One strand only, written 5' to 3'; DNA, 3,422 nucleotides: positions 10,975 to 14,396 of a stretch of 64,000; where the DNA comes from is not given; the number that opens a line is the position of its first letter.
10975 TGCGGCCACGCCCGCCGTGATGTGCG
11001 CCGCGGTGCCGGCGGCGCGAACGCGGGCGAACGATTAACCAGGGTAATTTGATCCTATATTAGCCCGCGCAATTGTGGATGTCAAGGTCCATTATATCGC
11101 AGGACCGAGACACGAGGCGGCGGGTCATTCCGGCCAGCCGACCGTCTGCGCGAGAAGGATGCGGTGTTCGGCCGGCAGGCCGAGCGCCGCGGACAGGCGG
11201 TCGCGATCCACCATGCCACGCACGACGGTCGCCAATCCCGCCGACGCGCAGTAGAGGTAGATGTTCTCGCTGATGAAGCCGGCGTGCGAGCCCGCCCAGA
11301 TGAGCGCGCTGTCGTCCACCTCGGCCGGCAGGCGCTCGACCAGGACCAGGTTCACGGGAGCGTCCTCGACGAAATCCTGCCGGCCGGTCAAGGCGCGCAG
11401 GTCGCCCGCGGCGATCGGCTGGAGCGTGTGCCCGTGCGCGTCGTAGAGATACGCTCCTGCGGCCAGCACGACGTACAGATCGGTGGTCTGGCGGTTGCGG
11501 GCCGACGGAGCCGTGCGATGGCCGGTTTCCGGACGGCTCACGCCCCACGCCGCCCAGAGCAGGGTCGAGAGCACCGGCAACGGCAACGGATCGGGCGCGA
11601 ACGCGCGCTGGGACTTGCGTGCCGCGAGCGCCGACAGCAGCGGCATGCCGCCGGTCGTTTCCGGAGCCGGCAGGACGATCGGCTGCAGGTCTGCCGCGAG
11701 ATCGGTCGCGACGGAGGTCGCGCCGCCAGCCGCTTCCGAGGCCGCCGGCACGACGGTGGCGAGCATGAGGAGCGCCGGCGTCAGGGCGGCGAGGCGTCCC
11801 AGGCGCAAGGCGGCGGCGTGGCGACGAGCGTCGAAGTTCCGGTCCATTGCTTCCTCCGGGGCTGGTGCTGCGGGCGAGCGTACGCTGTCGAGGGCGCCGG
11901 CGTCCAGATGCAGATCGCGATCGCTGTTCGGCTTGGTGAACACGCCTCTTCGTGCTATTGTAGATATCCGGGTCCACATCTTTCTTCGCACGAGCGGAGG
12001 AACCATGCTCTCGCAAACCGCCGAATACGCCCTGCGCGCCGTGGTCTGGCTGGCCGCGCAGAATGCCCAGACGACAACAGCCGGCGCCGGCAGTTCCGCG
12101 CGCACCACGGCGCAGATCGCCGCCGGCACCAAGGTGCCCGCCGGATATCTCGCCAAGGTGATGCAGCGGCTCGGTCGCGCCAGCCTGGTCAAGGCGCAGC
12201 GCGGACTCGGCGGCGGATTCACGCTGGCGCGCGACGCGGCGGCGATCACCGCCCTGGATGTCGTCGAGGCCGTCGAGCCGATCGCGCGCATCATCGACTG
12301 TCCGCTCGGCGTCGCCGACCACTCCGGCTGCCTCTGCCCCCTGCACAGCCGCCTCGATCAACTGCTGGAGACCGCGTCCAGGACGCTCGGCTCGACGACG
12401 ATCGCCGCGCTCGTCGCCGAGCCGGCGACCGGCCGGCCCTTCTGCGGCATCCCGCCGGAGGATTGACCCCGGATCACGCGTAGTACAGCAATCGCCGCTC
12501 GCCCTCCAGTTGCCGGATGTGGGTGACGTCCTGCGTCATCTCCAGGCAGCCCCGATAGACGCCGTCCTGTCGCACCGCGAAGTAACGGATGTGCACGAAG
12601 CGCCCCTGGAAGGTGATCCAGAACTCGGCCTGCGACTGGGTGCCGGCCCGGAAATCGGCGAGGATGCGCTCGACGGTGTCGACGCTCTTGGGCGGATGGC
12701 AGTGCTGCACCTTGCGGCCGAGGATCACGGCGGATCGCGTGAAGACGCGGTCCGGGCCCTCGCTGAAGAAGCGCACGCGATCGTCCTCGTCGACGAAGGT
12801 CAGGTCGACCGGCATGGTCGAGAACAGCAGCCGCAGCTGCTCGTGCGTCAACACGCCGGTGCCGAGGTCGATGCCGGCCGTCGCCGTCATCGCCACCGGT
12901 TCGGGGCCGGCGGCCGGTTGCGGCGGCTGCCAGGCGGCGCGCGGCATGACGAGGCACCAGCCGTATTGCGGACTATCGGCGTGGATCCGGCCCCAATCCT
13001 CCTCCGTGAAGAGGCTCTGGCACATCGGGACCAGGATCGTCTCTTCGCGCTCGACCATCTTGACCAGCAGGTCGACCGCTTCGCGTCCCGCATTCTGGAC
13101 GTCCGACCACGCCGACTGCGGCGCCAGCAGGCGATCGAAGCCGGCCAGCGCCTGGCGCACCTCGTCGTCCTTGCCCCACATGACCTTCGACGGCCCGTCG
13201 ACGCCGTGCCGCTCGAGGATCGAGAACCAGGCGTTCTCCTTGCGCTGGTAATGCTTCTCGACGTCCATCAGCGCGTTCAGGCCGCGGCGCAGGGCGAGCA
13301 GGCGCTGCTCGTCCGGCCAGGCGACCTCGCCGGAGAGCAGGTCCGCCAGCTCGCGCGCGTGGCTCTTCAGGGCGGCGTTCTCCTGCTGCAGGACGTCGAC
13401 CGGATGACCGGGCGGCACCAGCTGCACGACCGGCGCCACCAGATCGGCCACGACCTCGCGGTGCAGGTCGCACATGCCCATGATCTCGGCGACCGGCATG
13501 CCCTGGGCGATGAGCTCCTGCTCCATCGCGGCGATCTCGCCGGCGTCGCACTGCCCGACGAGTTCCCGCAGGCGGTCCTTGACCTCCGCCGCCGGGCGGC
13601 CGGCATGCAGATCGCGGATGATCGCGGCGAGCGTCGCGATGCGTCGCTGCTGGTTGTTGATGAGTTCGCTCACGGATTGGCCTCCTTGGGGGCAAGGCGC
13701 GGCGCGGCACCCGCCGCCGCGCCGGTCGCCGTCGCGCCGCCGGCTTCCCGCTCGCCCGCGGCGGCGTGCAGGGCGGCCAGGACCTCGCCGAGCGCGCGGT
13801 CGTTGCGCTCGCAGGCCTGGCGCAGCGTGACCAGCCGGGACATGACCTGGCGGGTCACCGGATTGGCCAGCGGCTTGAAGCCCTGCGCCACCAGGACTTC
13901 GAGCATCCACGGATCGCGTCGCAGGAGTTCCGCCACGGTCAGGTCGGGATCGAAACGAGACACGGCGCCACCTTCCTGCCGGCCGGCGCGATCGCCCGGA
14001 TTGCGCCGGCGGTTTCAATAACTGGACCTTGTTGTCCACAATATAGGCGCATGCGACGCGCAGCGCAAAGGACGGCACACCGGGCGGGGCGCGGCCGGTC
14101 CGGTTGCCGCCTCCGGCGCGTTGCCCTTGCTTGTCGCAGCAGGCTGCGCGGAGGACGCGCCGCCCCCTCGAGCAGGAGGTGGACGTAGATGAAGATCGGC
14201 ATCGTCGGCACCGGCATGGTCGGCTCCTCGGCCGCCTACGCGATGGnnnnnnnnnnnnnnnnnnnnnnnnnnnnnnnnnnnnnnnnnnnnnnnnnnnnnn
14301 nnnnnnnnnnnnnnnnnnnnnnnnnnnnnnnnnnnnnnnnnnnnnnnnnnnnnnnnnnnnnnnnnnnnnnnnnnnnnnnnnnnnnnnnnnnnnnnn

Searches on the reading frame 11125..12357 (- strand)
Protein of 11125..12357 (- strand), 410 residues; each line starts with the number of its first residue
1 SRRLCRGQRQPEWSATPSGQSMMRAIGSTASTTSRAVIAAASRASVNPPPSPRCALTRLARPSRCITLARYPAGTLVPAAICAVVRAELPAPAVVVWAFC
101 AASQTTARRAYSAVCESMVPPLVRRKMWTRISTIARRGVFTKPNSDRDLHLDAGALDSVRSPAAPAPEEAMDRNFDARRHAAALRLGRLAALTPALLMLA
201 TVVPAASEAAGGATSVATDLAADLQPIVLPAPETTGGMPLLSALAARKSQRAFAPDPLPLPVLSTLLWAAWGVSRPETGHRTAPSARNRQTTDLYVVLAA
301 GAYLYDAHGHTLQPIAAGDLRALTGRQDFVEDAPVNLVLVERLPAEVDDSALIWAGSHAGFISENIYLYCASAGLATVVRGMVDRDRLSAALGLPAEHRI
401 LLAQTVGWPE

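Call 16: search_protein_families(library=pfam, proteins=[window:11125-12357:-], max_evalue=0.00001)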
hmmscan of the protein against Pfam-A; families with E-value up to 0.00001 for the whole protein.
window:11125-12357:- (410 aa): 1 family
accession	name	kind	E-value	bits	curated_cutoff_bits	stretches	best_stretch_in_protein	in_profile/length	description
PF00881.29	Nitroreductase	-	3e-24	86.5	23.5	1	245-408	2-167/167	Nitroreductase family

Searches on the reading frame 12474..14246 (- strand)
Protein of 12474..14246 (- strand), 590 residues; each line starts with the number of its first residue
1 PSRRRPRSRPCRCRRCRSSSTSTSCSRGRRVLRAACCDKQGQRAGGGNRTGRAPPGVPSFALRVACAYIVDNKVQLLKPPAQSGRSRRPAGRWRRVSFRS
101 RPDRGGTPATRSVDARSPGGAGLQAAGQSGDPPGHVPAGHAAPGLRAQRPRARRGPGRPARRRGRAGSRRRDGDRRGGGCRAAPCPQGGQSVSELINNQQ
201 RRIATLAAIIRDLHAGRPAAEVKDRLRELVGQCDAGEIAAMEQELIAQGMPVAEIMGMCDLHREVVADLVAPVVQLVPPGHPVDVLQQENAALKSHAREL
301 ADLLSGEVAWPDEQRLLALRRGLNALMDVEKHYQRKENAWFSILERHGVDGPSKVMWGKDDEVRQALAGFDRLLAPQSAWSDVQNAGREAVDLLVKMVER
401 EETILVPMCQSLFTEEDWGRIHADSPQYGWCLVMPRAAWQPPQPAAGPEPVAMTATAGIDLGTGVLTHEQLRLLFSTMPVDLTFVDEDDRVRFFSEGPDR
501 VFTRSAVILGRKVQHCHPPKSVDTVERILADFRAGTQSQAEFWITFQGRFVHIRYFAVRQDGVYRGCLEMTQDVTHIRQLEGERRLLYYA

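Call 16: search_protein_families(library=pfam, proteins=[window:12474-14246:-], max_evalue=0.00001)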
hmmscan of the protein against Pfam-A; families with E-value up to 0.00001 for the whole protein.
window:12474-14246:- (590 aa): 3 families
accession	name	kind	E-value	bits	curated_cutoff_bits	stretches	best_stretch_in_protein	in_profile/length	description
PF13596.12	PAS_10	-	6e-28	98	22.1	1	471-575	1-106/106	PAS domain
PF04282.18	DUF438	-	1.6e-18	66.8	25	1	206-268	1-63/67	Family of unknown function (DUF438)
PF01814.28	Hemerythrin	-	3.1e-14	54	25.3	1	281-409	1-127/127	Hemerythrin HHE cation binding domain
